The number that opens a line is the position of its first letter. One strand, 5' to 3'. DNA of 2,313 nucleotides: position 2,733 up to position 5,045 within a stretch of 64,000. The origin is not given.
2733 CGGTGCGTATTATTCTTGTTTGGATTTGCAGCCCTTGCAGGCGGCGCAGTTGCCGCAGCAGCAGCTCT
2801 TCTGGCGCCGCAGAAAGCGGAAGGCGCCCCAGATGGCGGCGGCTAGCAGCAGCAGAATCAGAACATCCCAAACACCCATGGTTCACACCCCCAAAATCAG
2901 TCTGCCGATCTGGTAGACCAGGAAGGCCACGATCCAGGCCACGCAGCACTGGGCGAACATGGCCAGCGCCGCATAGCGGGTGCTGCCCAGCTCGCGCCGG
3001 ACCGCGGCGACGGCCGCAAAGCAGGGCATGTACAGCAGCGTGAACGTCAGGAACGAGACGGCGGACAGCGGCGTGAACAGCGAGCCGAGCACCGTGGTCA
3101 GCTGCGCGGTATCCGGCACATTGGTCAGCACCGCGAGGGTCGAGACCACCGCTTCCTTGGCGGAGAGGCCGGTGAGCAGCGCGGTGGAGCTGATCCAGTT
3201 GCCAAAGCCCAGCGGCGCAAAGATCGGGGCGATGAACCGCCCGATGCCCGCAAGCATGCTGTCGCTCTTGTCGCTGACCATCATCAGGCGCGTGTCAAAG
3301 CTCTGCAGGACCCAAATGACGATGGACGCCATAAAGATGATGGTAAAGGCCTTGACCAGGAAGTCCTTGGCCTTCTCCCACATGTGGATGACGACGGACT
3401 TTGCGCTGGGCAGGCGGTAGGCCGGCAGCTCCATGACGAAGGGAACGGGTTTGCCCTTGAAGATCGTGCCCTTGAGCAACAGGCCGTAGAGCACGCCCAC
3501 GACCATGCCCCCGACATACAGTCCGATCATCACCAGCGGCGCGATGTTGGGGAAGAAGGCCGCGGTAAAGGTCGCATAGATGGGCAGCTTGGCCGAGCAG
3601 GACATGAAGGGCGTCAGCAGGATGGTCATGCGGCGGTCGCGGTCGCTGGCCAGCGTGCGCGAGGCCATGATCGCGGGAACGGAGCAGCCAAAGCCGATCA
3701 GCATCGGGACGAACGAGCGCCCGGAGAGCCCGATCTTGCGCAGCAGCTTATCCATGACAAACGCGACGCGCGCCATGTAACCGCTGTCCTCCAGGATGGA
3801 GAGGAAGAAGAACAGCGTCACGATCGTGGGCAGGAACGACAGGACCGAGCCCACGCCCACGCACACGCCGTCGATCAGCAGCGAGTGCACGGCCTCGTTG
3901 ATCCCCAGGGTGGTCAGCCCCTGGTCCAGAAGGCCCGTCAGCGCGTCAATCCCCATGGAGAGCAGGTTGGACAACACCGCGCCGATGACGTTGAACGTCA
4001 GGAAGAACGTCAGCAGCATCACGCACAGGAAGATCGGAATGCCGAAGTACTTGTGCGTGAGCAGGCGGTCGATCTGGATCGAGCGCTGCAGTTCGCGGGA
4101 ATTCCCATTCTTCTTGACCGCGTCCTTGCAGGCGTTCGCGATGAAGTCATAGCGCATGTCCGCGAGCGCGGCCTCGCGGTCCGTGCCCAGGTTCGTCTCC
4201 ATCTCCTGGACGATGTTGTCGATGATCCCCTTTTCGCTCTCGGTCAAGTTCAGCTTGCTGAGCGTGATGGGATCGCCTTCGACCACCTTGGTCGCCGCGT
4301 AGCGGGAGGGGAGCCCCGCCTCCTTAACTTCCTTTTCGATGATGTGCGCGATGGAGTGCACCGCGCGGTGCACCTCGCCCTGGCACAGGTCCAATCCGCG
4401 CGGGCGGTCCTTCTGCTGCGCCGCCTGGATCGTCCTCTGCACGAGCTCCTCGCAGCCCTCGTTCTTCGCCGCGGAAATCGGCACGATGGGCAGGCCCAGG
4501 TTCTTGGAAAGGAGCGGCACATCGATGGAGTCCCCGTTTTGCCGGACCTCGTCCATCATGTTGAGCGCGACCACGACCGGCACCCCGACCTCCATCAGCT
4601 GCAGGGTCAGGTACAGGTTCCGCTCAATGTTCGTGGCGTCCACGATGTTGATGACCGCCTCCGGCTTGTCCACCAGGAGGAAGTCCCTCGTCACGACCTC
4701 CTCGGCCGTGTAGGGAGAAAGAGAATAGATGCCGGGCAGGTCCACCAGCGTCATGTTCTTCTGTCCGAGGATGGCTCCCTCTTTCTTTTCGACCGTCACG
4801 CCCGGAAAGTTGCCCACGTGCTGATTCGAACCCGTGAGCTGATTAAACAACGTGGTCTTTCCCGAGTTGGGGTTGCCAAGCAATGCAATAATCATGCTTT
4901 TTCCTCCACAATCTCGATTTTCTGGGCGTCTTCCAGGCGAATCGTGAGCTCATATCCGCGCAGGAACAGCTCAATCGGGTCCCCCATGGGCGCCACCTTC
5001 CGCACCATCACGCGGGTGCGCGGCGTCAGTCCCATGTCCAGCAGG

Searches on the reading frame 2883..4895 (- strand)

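Call 70: search_protein_families(library=pfam, proteins=[window:2883-4895:-])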
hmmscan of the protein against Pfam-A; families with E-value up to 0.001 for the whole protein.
window:2883-4895:- (670 aa): 8 families
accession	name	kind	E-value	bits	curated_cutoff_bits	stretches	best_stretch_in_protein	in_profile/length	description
PF02421.24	FeoB_N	-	2.6e-67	225.7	27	1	3-153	3-154/156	Ferrous iron transport protein B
PF07670.19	Gate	-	9.2e-41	139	29.6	2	351-446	1-103/104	Nucleoside recognition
PF07664.17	FeoB_C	-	1.7e-20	72.9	26.6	1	456-508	1-54/54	Ferrous iron transport protein B C terminus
PF01926.29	MMR_HSR1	-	1.1e-19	71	21.9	1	3-112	2-112/113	50S ribosome-binding GTPase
PF17910.6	FeoB_Cyto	-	1.5e-16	61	23.4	1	174-261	4-90/90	FeoB cytosolic helical domain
PF00009.33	GTP_EFTU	-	8.8e-06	25.9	26.5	0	33-159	55-186/188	Elongation factor Tu GTP binding domain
PF09439.16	SRPRB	-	4.3e-05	23.4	25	1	3-96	6-91/178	Signal recognition particle receptor beta subunit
PF00350.29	Dynamin_N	-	0.0009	19.7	27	0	44-88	99-139/168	Dynamin family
